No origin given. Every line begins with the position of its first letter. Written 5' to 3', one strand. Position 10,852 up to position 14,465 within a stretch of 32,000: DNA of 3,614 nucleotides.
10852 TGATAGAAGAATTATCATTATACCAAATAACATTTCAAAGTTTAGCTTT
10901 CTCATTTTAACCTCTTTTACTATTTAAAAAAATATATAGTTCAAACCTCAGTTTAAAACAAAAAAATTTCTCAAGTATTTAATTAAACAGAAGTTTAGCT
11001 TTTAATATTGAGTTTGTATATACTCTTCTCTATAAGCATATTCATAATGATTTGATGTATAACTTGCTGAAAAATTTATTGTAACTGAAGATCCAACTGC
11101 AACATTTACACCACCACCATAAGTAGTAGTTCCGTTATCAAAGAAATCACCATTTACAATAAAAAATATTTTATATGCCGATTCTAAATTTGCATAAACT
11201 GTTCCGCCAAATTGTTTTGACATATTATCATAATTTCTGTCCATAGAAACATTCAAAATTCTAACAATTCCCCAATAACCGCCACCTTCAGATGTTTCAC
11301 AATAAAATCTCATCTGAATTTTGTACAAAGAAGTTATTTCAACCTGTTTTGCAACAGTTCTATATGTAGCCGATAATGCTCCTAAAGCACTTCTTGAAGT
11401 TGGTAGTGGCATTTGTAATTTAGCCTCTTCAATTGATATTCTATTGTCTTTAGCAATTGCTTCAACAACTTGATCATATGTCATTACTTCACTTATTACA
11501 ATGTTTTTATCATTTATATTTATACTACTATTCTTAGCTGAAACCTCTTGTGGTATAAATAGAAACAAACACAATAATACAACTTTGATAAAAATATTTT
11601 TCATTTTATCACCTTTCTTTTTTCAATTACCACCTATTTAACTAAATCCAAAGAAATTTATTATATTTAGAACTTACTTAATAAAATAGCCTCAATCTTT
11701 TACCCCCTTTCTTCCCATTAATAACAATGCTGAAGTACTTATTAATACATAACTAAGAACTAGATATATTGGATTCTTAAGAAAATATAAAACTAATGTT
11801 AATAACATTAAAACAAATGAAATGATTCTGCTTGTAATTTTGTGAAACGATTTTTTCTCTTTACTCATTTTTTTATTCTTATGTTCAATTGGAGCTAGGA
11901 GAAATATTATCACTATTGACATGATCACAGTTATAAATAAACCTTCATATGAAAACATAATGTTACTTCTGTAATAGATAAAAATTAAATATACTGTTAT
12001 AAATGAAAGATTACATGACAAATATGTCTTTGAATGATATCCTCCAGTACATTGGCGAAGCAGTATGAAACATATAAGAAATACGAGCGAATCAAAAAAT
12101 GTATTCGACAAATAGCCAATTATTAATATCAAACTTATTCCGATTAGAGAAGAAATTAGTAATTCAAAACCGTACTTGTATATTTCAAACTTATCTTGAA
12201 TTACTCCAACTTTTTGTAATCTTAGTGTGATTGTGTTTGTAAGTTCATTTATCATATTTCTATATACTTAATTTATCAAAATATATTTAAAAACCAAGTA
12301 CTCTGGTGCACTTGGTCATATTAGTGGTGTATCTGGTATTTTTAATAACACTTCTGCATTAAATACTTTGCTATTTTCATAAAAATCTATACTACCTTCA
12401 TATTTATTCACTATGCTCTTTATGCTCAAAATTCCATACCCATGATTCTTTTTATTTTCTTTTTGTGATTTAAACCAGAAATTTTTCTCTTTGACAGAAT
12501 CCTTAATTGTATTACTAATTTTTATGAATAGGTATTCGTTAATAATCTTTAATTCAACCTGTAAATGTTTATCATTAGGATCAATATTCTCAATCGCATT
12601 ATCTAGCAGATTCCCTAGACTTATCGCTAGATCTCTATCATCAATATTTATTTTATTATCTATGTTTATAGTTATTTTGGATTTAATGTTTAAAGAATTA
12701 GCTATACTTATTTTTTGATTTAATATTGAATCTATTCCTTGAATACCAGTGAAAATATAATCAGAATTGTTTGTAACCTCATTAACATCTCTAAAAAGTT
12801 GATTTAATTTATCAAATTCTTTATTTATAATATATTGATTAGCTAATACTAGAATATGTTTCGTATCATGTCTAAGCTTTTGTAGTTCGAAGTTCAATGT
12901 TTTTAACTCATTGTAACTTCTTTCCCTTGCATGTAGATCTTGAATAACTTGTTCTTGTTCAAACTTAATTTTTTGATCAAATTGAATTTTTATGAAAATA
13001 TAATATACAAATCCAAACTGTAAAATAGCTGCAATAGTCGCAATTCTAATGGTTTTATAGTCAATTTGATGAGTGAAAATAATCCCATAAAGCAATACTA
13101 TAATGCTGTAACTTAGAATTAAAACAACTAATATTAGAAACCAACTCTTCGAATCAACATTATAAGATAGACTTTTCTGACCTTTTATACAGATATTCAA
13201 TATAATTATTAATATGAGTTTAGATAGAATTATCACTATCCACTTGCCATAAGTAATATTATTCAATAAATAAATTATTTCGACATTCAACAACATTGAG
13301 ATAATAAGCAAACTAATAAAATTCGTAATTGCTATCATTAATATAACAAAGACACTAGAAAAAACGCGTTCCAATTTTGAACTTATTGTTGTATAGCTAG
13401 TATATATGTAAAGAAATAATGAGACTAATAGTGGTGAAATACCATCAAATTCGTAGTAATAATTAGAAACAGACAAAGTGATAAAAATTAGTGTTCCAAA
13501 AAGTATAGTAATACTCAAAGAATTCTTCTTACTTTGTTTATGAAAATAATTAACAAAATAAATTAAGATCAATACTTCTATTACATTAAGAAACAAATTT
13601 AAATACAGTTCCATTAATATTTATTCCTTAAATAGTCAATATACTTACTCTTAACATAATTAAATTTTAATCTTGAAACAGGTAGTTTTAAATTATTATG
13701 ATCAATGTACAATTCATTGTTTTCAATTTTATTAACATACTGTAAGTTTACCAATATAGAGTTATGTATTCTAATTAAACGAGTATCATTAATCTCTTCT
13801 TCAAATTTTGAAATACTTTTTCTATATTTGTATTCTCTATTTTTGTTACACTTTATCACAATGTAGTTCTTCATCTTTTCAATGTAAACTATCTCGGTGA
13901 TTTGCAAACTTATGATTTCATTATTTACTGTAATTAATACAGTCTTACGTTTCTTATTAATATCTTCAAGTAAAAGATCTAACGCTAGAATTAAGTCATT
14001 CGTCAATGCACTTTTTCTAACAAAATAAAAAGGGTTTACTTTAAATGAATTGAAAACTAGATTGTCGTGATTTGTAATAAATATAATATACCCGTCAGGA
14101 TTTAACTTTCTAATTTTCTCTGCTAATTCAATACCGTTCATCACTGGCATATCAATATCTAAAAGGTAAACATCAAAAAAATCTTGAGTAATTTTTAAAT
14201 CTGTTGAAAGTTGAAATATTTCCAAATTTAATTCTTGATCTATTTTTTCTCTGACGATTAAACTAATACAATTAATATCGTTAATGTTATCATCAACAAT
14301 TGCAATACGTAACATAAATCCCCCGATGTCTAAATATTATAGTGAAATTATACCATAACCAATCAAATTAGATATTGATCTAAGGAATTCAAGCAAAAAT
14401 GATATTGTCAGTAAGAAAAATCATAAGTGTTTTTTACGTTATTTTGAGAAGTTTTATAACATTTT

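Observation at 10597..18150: Triplicated modular agr-type quorum-sensing locus, each agrB-agrD unit wired to a different secreted protein plus a small membrane or lipoprotein gene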

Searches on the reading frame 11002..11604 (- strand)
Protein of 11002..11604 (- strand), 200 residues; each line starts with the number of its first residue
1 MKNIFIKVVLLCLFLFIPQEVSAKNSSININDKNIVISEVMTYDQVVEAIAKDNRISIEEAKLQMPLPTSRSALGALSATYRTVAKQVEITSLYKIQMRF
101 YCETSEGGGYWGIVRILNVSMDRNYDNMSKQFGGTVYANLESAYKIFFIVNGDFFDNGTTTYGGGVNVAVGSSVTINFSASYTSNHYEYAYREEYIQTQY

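Call 7: search_protein_families(library=pfam, proteins=[window:11002-11604:-], max_evalue=0.1)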
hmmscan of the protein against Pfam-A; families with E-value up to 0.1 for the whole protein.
window:11002-11604:- (200 aa): 0 families

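Call 8: search_protein_families(library=ncbifam, proteins=[window:11002-11604:-], max_evalue=0.1)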
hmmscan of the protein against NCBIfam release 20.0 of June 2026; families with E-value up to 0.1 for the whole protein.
window:11002-11604:- (200 aa): 1 family
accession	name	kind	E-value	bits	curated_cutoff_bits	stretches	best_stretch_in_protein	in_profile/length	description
NF003265.0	PRK04235.1-4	equivalog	0.027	14.2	286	1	23-75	124-176/194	hypothetical protein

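Call 41: search_protein_representatives(protein=window:11002-11604:-)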
Query: 200 residues. Proteins with E-value up to 0.001 (for the whole library): 417; up to 1e-10: 297; up to 1e-30: 72. The best 150 are listed.
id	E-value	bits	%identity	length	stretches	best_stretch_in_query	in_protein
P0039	9.6e-62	224.3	55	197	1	5-199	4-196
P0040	8.9e-47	175.5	57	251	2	70-194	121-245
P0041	4.7e-44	166.7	49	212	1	23-195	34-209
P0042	4.9e-44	166.6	45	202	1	26-193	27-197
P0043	2.0e-43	164.6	49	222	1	23-196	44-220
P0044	2.7e-43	164.2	47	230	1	26-195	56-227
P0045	8.2e-42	159.3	49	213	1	9-190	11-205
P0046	8.3e-42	159.3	46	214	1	22-196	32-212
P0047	8.5e-42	159.3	45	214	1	11-191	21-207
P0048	9.7e-42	159.1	48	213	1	30-196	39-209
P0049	1.2e-41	158.8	44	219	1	23-191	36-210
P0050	1.7e-41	158.3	46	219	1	32-195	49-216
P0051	2.1e-41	158.0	44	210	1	8-195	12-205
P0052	2.1e-41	158.0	46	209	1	28-196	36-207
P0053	3.3e-41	157.4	45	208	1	26-193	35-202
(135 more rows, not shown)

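Call 44: search_protein_families(library=pfam, alignment_id=A3, max_evalue=0.01)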
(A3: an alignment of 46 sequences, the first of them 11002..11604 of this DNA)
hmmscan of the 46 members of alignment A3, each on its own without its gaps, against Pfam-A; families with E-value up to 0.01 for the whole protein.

A. member 1, window:11002-11604:- (200 aa): 0 families

B. families by the number of members that match (of 46 scanned): 4 families
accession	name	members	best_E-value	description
PF16007.11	DUF4777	1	0.0017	Domain of unknown function (DUF4777)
PF03014.20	SP2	1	0.002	Structural protein 2 nucleoplasmin-like domain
PF09911.14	DUF2140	1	0.0047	Uncharacterized protein conserved in bacteria (DUF2140)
PF12869.13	tRNA_anti-like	1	0.0066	tRNA_anti-like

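Call 47: predict_structure(alignment_id=A3)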
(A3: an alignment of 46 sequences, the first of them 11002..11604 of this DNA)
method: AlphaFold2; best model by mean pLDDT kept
length: 200 residues; sequences in the alignment: 46
mean_pLDDT: 90.5   pTM: 0.80
mean pLDDT of the five models: 90.5, 89.9, 89.3, 88.3, 87.5
residues with pLDDT >= 90: 149; 70-90: 30; 50-70: 21; < 50: 0
segments of 3 or more residues with pLDDT < 50: none
pLDDT, mean of each block of 10 residues (from residue 1): 88 84 60 92 96 94 82 72 98 98 94 96 96 98 98 96 87 96 94 95
secondary structure, 60 per line:
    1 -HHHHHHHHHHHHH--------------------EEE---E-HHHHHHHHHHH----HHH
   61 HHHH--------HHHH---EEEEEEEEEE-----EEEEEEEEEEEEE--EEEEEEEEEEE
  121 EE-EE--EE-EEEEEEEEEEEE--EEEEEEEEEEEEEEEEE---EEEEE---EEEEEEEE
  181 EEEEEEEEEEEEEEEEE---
elements in order: H2-14 E35-37 H43-53 H58-64 H73-76 E80-89 E95-107 E110-122 E131-142 E145-161 E165-169 E173-197

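Call 50: fold_search(model_id=the predicted structure, library=pdb)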
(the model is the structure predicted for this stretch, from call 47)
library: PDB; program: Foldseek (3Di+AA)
matches with E <= 10: 191; with E <= 0.001: 0
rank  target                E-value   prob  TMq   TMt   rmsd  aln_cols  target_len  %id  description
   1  6m9y_B                1.0e-01  0.13  0.17  0.19  15.8       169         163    9  X-ray Structure of Branchiostoma floridae fluorescent protein lanFP6A (released 2019-03-13)
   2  5exc_bb               3.1e-01  0.15  0.21  0.24  12.4       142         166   10  Photoconverted red fluorescent protein DendRFP (released 2016-08-03)
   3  7z7q_A                3.3e-01  0.08  0.17  0.16  14.2       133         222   10  Structure of the T207D single-point mutant of the fluorescent protein NeonCyan1 at pH 6.5 (released 2022-05-04)
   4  4dkm_A                4.0e-01  0.09  0.16  0.16  13.8       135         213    8  Crystal Structure of Amphioxus GFPc1a (released 2013-05-15)
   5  6m9z_A                4.3e-01  0.08  0.19  0.19  13.3       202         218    8  X-ray Structure of Branchiostoma floridae fluorescent protein lanFP6G (released 2019-04-03)
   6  8rqp                  4.7e-01  0.05  0.12  0.07  20.6       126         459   19  In meso structure of the alginate exporter, AlgE, from Pseudomonas aeruginosa in 7.10 monoacylglycerol (released 2024-04-03)
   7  7sf9_D                5.3e-01  0.08  0.17  0.16  14.8       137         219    8  Branchiostoma Floridae Violet Fluorescent Protein (released 2022-03-30)
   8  4afk                  5.3e-01  0.05  0.13  0.07  20.7       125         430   19  In meso structure of alginate transporter, AlgE, from Pseudomonas aeruginosa, PAO1 (released 2013-02-06)
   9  5ltq_J                5.6e-01  0.06  0.17  0.15  16.6       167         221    9  Structure of the Yellow Fluorescent Protein lanYFP from Branchiostoma lanceolatum at pH 7.5 (released 2016-12-07)
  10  4dkn_B                5.9e-01  0.08  0.18  0.17  15.3       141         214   11  Crystal structure of amphioxus green fluorescent protein, GFPA1 (released 2013-05-15)
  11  7sfa_A                6.2e-01  0.08  0.19  0.18  14.4       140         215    8  Branchiostoma floridae fluorescent protein LanFP10A2 (released 2022-03-30)
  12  6m9x_A                6.5e-01  0.08  0.18  0.17  14.1       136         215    9  X-ray Structure of Branchiostoma floridae fluorescent protein lanFP10A (released 2019-03-13)
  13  7z7q_C                6.5e-01  0.06  0.18  0.17  16.5       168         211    8  Structure of the T207D single-point mutant of the fluorescent protein NeonCyan1 at pH 6.5 (released 2022-05-04)
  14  8pz4                  6.5e-01  0.04  0.12  0.07  20.6       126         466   19  Structure of alginate transporter, AlgE, solved at wavelength 2.755 A (released 2023-10-25)
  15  5ltq_O                6.9e-01  0.07  0.18  0.17  14.3       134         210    8  Structure of the Yellow Fluorescent Protein lanYFP from Branchiostoma lanceolatum at pH 7.5 (released 2016-12-07)
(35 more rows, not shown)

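Call 55: search_solved_structures(query=A3, max_evalue=1)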
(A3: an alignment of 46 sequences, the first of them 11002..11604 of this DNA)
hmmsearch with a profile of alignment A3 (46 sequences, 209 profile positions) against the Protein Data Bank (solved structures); distinct sequences matched with E-value up to 1: 5.
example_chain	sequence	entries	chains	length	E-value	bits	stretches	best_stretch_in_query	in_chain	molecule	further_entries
9xf5_A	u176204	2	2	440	0.13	14.8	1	1-97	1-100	ABC transporter substrate-binding protein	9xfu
7y0v_L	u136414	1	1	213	0.17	14.4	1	174-204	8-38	5549-Fab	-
3qzc_A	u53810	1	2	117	0.55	12.8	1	26-96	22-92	Periplasmic protein CpxP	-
3itf_A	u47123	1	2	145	0.8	12.3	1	27-96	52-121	Periplasmic adaptor protein cpxP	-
9hmf_C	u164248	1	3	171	0.88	12.1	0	1-77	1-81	Lipoprotein, putative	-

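Call 72: find_encoding_contigs(protein=P0039, flank=6000, max_places=4)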
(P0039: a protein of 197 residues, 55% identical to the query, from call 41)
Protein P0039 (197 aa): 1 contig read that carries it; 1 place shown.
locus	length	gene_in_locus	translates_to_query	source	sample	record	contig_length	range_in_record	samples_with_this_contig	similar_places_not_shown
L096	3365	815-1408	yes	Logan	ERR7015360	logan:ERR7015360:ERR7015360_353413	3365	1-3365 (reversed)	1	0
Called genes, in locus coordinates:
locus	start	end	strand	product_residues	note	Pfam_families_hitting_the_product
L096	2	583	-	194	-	?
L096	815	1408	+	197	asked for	-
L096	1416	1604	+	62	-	-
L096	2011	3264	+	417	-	PF13173:AAA_14, PF13635:DUF4143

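Call 95: search_protein_families(library=phrogs, proteins=[window:11002-11604:-], max_evalue=0.01)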
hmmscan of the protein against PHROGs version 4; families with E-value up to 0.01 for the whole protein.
window:11002-11604:- (200 aa): 0 families

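Call 96: search_dna_similar(query=window:11002-11604:-, collection=plasmids, mode=protein, max_evalue=0.001, max_rows=15)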
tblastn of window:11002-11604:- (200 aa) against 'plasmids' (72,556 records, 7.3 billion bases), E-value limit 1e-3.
Records with a match: 13; places in all: 13; records where one place covers at least 80% of the query: 0.
Best place of each record, by identity: <60% 13.
By first word of the organism name: Bacillus 10; Enterococcus 1; Niallia 1; Clostridium 1.
By predicted mobility (MOB-suite, as given by PLSDB): non-mobilizable 8; mobilizable 3; conjugative 2.
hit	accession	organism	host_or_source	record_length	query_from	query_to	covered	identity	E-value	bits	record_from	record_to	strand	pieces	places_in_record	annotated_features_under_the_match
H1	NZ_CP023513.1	Enterococcus sp. FDAARGOS_375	Homo sapiens,tissue grind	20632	40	197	79%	47.5%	8e-34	133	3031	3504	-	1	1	hypothetical protein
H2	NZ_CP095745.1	Niallia sp. Man26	Penaeus monodon,whole ...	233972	39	189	76%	45.2%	1e-24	107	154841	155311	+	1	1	hypothetical protein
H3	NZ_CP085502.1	Bacillus cereus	black pepper plant,cell culture,root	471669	39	196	79%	43.2%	9e-29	119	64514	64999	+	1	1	hypothetical protein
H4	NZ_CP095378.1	Bacillus cereus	cell cuture,Pond silt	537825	39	196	79%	42.6%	2e-27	115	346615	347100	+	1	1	hypothetical protein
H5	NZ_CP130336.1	Bacillus cereus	metagenomic assembly,Wenzhou, China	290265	39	193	78%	43.4%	3e-28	117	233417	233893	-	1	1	hypothetical protein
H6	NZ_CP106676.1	Bacillus cereus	cell culture,soil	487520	39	193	78%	43.4%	4e-28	117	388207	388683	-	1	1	hypothetical protein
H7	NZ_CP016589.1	Bacillus thuringiensis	Mono isolate,Ginseng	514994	39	193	78%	43.4%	4e-28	117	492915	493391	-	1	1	hypothetical protein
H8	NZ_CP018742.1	Bacillus cereus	Salad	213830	39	193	78%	40.9%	2e-25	109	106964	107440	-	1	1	hypothetical protein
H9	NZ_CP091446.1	Bacillus cereus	Moringa oleifera,whole organism,root ...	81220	39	193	78%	40.9%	3e-25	108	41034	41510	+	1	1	hypothetical protein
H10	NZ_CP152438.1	Bacillus sp. BR3(2024)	-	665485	55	196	71%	43.0%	1e-22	101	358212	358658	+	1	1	hypothetical protein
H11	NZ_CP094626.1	Bacillus thuringiensis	whole organism,soil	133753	100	193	47%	51.6%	4e-15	80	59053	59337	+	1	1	none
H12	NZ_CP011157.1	Bacillus cereus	cell culture,vomit of food poisoning ...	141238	100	193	47%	48.4%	3e-14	77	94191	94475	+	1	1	none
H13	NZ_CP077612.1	Clostridium estertheticum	single colony,bovine feces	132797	39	108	35%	41.3%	7e-8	59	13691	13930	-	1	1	hypothetical protein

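Call 97: get_annotated_region(hit=H1, flank=4000)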
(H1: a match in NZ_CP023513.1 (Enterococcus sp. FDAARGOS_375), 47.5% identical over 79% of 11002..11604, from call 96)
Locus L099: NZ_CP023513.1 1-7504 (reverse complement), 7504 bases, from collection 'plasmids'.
description: Enterococcus sp. FDAARGOS_375 plasmid unnamed2, complete sequence
organism: Enterococcus sp. FDAARGOS_375 (NCBI taxid 2060307)
taxonomy: Bacteria; Bacillota; Bacilli; Lactobacillales; Enterococcaceae; Enterococcus; Enterococcus sp. FDAARGOS 375
host: -; source: Homo sapiens,tissue grind; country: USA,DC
typing (MOB-suite, as given by PLSDB): non-mobilizable
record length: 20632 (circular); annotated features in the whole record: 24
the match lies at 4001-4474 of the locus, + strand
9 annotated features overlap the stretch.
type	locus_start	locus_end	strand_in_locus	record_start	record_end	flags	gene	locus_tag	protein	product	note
CDS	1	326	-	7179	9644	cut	-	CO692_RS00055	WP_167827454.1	tetratricopeptide repeat protein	-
CDS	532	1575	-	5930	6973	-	-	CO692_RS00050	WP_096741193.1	replication initiator protein A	-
CDS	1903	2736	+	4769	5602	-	-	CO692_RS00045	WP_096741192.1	ParA family protein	-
CDS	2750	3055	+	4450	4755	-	-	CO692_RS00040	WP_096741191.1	DUF5388 domain-containing protein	-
CDS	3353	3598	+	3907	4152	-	-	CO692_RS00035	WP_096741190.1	hypothetical protein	-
CDS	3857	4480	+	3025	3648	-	-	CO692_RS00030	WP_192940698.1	hypothetical protein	-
CDS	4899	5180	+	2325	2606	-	-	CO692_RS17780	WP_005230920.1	hypothetical protein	-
CDS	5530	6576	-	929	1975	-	-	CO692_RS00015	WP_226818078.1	hypothetical protein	-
CDS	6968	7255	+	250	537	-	-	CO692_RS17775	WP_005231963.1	hypothetical protein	-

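Call 98: get_annotated_region(hit=H3, flank=4000)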
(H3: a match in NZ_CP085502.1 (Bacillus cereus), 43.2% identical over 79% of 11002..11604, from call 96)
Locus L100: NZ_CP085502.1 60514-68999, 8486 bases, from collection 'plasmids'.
description: Bacillus cereus strain A24 plasmid unnamed1, complete sequence
organism: Bacillus cereus (NCBI taxid 1396)
taxonomy: Bacteria; Bacillota; Bacilli; Bacillales; Bacillaceae; Bacillus; Bacillus cereus
host: -; source: black pepper plant,cell culture,root; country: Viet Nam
typing (MOB-suite, as given by PLSDB): non-mobilizable; replicon rep_cluster_164,rep_cluster_1751
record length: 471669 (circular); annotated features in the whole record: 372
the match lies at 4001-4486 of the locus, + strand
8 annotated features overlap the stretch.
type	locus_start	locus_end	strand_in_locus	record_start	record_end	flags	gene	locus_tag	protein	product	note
CDS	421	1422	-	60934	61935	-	-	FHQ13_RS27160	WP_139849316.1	LacI family DNA-binding transcriptional regulator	GO:0006351 - DNA-templated transcription [Evidence IEA]; GO:0045892 - negative regulation of DNA-templated ...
CDS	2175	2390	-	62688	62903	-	-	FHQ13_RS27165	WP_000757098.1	hypothetical protein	-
CDS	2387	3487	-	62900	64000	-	-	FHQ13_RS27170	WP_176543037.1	aspartate phosphatase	-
CDS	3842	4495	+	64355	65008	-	-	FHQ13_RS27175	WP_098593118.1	hypothetical protein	-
CDS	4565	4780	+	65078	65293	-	-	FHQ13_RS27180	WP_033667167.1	hypothetical protein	-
CDS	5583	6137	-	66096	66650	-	-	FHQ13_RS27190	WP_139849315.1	hypothetical protein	-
CDS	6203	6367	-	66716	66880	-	-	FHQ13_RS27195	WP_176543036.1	hypothetical protein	-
CDS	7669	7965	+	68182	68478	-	-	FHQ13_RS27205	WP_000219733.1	hypothetical protein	-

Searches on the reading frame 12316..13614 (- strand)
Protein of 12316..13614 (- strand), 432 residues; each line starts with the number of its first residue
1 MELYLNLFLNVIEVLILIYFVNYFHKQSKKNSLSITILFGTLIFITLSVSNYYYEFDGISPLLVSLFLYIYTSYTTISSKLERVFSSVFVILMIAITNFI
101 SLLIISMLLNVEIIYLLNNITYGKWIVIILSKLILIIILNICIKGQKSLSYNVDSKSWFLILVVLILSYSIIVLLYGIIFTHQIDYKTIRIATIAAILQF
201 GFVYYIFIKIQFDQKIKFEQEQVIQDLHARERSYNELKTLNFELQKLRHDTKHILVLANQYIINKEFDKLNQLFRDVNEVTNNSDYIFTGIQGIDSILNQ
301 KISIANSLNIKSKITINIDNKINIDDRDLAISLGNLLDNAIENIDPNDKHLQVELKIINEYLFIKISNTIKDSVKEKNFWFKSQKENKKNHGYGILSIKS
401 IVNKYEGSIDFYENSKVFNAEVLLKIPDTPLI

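Call 7: search_protein_families(library=pfam, proteins=[window:12316-13614:-], max_evalue=0.1)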
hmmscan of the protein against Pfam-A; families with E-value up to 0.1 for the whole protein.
window:12316-13614:- (432 aa): 2 families
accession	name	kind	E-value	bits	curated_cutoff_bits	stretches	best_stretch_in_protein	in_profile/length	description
PF14501.12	HATPase_c_5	-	2.7e-19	69.4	22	1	325-424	2-101/102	GHKL domain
PF02518.31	HATPase_c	-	5e-05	24.1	26.4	1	325-415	2-97/111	Histidine kinase-, DNA gyrase B-, and HSP90-like ATPase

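Call 8: search_protein_families(library=ncbifam, proteins=[window:12316-13614:-], max_evalue=0.1)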
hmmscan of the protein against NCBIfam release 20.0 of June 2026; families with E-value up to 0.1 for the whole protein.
window:12316-13614:- (432 aa): 2 families
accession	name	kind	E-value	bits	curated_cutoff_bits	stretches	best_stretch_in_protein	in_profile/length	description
NF046015.1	HisKinAgrCStaph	equivalog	3.5e-06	26.5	500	1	42-405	29-396/414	quorum-sensing sensor histidine kinase AgrC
NF008312.0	PRK11100.1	equivalog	1e-05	24.6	356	1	298-415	339-462/477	two-component system sensor histidine kinase CreC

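Call 13: find_encoding_contigs(protein=window:12316-13614:-, flank=10000, max_places=10)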
Protein window:12316-13614:- (432 aa): no gene with exactly this product is on record in the collection.

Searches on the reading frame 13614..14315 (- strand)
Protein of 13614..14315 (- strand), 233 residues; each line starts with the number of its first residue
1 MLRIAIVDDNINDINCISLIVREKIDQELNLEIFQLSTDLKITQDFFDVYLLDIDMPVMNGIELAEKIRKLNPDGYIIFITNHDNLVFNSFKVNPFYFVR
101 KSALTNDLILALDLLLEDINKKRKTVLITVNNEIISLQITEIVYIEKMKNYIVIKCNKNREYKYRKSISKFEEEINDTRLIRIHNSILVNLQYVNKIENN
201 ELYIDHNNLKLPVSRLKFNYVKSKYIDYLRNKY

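Call 7: search_protein_families(library=pfam, proteins=[window:13614-14315:-], max_evalue=0.1)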
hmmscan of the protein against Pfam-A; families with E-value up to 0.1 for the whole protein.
window:13614-14315:- (233 aa): 2 families
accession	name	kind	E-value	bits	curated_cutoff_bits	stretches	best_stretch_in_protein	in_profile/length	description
PF04397.21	LytTR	-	1.1e-16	61.3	22.6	1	133-223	2-95/98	LytTr DNA-binding domain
PF00072.30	Response_reg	-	4.3e-12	46.6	30.2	1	5-112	2-110/111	Response regulator receiver domain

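Call 8: search_protein_families(library=ncbifam, proteins=[window:13614-14315:-], max_evalue=0.1)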
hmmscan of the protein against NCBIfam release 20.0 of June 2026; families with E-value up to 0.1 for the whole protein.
window:13614-14315:- (233 aa): 38 families (the best 25 are shown)
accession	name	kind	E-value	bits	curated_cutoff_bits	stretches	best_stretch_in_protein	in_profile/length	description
NF010684.1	PRK14084.1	equivalog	2.3e-15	57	375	2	41-100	41-100/254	response regulator transcription factor LytR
NF008677.0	PRK11697.1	equivalog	3.5e-11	42.9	246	1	1-223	1-233/238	two-component system response regulator BtsR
NF051850.1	RespRegRprY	equivalog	3.2e-09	36.5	370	1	43-125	45-129/234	response regulator transcription factor RprY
NF046049.1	quorum_RR_AgrA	equivalog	7.9e-09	35.4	400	1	35-208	42-224/238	quorum-sensing response regulator AgrA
NF046022.1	RespRegCpdRBruc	equivalog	2.2e-08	34.1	180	1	41-90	40-89/120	cell cycle two-component system response regulator CpdR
NF008318.0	PRK11107.1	equivalog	4.2e-06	25.1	890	1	2-83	668-750/920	two-component sensor histidine kinase BarA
NF052445.1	RespRegMctR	equivalog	6.4e-06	25.7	300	1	45-109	46-112/205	two-component system response regulator MctR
NF001965.0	PRK00742.1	subfamily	8.5e-06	25.2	293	1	2-79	4-82/357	chemotaxis-specific protein-glutamate methyltransferase CheB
NF009206.0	PRK12555.1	subfamily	2.3e-05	23.5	342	1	3-81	2-81/340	chemotaxis-specific protein-glutamate methyltransferase CheB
NF040749.1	tetrathio_RR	equivalog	2.4e-05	24.2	290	1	48-170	45-162/191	tetrathionate respiration response regulator TtrR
NF007419.0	PRK09958.1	equivalog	4.5e-05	23.1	251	1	6-111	5-112/204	acid-sensing system DNA-binding response regulator EvgA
NF007018.1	PRK09483.1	equivalog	5.1e-05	23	280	1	44-112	45-115/217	UvrY/SirA/GacA family response regulator transcription factor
NF041367.1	CheY_Halo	equivalog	0.00011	22.6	200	1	47-82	43-78/114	chemotaxis protein CheY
NF052313.1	T9SS_RR_PorX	equivalog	0.00011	21.1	300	1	4-84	3-82/513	T9SS response regulator signal transducer PorX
NF007935.0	PRK10651.1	equivalog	0.00015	21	250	1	47-93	53-101/216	two-component system response regulator NarL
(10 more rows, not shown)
